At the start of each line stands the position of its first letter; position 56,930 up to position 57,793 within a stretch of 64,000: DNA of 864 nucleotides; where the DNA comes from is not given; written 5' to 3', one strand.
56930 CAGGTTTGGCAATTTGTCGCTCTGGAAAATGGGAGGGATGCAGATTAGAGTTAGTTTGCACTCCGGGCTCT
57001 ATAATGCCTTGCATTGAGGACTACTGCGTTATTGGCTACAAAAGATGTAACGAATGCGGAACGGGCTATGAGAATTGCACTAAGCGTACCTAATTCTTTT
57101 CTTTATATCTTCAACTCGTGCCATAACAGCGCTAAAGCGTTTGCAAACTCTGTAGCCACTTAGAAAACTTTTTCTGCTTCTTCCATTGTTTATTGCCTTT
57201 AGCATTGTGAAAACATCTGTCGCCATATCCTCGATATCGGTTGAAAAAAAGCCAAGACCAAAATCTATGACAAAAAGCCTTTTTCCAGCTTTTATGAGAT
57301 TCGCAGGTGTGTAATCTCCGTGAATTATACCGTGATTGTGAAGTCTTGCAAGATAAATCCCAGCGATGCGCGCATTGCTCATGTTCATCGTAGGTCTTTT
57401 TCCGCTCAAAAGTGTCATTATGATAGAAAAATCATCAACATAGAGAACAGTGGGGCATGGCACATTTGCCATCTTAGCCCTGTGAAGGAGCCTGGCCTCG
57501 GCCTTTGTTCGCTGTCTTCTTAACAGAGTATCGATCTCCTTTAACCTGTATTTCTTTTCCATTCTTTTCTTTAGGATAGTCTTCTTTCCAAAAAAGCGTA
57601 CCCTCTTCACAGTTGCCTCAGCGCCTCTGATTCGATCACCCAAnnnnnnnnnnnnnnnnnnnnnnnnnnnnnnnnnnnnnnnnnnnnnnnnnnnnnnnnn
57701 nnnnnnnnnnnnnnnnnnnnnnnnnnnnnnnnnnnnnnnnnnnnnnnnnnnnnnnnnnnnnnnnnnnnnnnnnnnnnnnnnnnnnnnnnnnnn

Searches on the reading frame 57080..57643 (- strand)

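Call 74: search_protein_families(library=pfam, proteins=[window:57080-57643:-], max_evalue=0.001)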
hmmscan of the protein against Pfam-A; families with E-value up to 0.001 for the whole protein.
window:57080-57643:- (187 aa): 3 families
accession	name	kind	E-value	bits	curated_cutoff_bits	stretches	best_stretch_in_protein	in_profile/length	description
PF01163.29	RIO1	-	6.3e-07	29.6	22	1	30-129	40-149/187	RIO domain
PF01636.29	APH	-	5.9e-06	26.6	23.2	0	99-148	160-210/239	Phosphotransferase enzyme family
PF03109.22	ABC1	-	0.00023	20.8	22.9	1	46-131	117-214/244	ABC1 atypical kinase-like domain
